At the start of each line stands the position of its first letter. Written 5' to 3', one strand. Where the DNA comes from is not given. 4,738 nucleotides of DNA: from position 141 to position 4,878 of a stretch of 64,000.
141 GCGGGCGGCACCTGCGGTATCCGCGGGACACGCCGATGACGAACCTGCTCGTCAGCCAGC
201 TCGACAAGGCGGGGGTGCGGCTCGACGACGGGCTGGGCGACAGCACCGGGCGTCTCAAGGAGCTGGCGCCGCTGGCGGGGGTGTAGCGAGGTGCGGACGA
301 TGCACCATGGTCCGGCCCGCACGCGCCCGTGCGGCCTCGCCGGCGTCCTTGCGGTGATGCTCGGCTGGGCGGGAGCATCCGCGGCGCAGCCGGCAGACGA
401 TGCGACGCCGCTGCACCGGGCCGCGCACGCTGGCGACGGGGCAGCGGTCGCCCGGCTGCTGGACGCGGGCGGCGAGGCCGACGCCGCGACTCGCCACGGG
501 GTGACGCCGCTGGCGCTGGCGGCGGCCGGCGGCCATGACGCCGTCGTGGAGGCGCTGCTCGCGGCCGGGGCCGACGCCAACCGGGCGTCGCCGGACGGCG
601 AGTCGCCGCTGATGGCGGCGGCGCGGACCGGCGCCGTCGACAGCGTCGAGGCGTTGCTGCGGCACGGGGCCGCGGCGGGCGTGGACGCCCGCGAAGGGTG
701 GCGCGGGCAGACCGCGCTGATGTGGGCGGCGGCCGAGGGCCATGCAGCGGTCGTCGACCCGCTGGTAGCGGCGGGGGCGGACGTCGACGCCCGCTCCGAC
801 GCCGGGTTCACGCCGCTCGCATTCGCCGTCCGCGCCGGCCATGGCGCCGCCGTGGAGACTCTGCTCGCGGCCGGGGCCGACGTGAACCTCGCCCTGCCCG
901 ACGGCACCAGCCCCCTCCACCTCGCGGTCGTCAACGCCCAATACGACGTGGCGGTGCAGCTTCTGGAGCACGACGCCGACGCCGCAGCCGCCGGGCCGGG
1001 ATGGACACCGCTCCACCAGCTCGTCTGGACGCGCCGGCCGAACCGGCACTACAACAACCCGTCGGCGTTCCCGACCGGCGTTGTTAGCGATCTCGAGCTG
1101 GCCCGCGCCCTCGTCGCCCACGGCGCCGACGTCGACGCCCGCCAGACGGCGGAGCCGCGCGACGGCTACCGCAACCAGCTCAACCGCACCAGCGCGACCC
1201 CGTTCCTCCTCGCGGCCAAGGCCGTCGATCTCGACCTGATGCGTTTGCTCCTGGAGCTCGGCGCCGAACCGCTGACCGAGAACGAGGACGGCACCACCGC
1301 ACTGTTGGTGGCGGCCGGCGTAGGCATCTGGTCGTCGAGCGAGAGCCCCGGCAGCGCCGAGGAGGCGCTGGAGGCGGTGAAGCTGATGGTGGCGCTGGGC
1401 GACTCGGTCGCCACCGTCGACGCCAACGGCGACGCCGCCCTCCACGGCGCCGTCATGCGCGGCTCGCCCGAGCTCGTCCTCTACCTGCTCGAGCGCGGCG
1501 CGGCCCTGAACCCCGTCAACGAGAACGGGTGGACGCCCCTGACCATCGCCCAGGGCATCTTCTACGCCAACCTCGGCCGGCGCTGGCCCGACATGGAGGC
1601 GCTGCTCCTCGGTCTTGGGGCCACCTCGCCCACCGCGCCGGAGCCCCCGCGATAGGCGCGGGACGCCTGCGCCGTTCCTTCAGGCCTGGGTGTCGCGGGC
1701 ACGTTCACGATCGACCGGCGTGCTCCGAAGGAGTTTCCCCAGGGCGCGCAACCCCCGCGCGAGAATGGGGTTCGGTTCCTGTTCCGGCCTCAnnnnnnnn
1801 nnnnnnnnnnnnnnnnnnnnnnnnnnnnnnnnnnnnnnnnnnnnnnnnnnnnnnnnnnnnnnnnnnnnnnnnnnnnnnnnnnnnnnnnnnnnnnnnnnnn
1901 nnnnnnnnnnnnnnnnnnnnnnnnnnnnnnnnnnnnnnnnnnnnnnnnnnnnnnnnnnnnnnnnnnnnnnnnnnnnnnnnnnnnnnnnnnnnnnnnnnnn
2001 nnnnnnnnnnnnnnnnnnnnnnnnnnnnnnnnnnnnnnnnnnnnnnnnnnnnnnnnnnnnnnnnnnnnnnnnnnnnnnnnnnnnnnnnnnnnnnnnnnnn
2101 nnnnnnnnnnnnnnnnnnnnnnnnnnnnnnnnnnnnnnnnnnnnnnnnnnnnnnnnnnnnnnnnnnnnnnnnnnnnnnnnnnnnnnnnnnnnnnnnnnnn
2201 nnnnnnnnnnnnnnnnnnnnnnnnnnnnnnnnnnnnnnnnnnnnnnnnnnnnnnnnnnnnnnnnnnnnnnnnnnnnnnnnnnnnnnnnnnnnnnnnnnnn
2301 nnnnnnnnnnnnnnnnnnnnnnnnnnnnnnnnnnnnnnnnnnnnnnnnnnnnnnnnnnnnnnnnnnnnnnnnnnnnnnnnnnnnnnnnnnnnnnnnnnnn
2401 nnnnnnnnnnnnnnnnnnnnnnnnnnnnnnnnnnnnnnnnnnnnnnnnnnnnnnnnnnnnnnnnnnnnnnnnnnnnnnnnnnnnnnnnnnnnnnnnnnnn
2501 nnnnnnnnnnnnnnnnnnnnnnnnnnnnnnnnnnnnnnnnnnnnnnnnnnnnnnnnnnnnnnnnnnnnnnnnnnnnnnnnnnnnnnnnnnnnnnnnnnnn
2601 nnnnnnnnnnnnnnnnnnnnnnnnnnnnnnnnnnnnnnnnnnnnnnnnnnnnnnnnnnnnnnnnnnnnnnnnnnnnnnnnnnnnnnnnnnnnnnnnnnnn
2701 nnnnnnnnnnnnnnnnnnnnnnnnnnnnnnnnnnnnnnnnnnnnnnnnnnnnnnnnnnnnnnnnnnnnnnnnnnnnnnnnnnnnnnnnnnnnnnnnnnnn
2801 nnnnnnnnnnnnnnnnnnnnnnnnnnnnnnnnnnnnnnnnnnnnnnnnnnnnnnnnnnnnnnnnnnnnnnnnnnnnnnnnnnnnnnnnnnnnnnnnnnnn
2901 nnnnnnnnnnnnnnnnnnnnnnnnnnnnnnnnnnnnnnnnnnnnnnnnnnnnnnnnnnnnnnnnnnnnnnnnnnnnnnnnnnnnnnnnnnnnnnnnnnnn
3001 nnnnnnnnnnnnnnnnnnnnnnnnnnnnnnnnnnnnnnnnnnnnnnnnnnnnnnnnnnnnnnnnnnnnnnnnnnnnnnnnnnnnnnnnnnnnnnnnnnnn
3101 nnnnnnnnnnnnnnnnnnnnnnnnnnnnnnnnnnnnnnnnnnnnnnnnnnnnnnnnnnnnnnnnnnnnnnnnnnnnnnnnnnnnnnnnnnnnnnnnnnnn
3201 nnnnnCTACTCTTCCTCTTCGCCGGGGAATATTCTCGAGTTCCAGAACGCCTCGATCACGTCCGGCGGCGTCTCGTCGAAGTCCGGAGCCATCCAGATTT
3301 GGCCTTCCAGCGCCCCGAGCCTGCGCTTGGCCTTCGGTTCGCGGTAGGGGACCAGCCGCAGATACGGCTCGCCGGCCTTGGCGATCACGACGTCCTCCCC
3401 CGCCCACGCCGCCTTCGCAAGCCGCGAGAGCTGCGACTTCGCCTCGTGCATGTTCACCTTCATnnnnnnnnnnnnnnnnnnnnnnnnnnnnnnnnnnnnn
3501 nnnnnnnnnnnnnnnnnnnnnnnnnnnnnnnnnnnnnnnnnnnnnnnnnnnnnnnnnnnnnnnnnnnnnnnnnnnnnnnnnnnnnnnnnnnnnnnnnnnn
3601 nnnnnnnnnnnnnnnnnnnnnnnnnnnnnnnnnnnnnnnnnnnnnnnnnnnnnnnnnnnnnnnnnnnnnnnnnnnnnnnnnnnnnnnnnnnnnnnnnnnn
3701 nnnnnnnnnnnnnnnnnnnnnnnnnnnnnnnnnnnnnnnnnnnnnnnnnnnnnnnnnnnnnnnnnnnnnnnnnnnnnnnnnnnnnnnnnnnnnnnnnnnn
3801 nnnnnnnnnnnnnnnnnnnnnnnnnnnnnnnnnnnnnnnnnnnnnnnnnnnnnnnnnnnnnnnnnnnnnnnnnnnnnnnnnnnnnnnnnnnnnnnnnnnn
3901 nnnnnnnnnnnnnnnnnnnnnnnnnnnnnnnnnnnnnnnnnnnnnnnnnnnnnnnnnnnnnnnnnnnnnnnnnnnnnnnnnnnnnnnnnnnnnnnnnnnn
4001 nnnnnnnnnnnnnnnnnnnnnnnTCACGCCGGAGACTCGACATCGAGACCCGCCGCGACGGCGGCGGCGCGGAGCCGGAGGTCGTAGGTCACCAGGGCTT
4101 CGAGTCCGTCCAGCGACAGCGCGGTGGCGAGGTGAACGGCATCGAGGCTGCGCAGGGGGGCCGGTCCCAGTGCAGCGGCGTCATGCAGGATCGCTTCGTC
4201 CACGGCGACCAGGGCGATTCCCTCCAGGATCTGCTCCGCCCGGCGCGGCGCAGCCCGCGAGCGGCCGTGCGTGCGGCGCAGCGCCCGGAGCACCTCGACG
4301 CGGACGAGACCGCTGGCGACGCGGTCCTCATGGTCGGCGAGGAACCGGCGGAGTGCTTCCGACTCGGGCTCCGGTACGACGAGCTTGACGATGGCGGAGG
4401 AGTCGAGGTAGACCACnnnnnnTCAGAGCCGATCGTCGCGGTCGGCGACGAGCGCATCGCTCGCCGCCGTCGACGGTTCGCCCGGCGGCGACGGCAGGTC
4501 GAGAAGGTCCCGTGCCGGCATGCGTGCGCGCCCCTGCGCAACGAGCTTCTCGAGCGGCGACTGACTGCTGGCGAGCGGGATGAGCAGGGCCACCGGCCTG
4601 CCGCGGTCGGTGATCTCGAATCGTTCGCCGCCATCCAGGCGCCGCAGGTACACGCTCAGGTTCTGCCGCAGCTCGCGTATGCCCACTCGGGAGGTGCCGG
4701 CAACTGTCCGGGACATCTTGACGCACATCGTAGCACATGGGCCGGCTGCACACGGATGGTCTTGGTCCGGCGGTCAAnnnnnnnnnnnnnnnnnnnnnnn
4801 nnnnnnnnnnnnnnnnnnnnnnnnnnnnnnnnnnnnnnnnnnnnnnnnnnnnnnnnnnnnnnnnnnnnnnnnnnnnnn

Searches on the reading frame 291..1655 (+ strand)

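Call 44: search_protein_families(library=pfam, proteins=[window:291-1655:+], max_evalue=0.001)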
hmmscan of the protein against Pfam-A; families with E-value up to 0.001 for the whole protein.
window:291-1655:+ (454 aa): 7 families
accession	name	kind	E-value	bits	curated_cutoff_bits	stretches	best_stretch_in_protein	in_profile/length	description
PF12796.13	Ank_2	-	4.7e-67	223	27.3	6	107-200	1-88/90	Ankyrin repeats (3 copies)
PF00023.36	Ank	-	8.6e-45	148.7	21.1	4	139-169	2-32/33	Ankyrin repeat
PF13637.12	Ank_4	-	4.6e-37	125.7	22.7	3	143-192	1-50/50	Ankyrin repeats (many copies)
PF13606.12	Ank_3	-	8.9e-35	114.7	22.3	0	69-97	1-29/30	Ankyrin repeat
PF13857.12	Ank_5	-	1.1e-33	115.4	27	5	158-212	1-56/56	Ankyrin repeats (many copies)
PF24521.3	Ank_KRIT1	-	1.2e-10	41.7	80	1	37-126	18-108/149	KRIT1 ankyrin-repeats domain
PF23745.1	ANK_LRRK2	-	0.00011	22.5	27.5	0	77-127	38-88/130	LRRK2 ANK repeat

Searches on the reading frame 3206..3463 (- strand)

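Call 44: search_protein_families(library=pfam, proteins=[window:3206-3463:-], max_evalue=0.001)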
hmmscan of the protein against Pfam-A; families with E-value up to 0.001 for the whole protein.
window:3206-3463:- (85 aa): 1 family
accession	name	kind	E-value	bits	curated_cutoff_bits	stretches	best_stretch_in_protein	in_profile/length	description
PF02604.26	PhdYeFM_antitox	-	5e-05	23.4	29.8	1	2-44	3-46/74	Antitoxin Phd_YefM, type II toxin-antitoxin system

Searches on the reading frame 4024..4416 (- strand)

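Call 44: search_protein_families(library=pfam, proteins=[window:4024-4416:-], max_evalue=0.001)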
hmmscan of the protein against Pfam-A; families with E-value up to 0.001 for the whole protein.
window:4024-4416:- (130 aa): 1 family
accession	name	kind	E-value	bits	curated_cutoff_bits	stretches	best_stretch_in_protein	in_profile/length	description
PF01850.27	PIN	-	1.4e-16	61.6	23.6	1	2-119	1-118/120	PIN domain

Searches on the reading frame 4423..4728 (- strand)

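Call 44: search_protein_families(library=pfam, proteins=[window:4423-4728:-], max_evalue=0.001)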
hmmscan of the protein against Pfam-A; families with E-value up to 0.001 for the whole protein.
window:4423-4728:- (101 aa): 1 family
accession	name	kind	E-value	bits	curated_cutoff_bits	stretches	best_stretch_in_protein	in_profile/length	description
PF02604.26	PhdYeFM_antitox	-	3.8e-08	33.4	29.8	1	15-60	4-50/74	Antitoxin Phd_YefM, type II toxin-antitoxin system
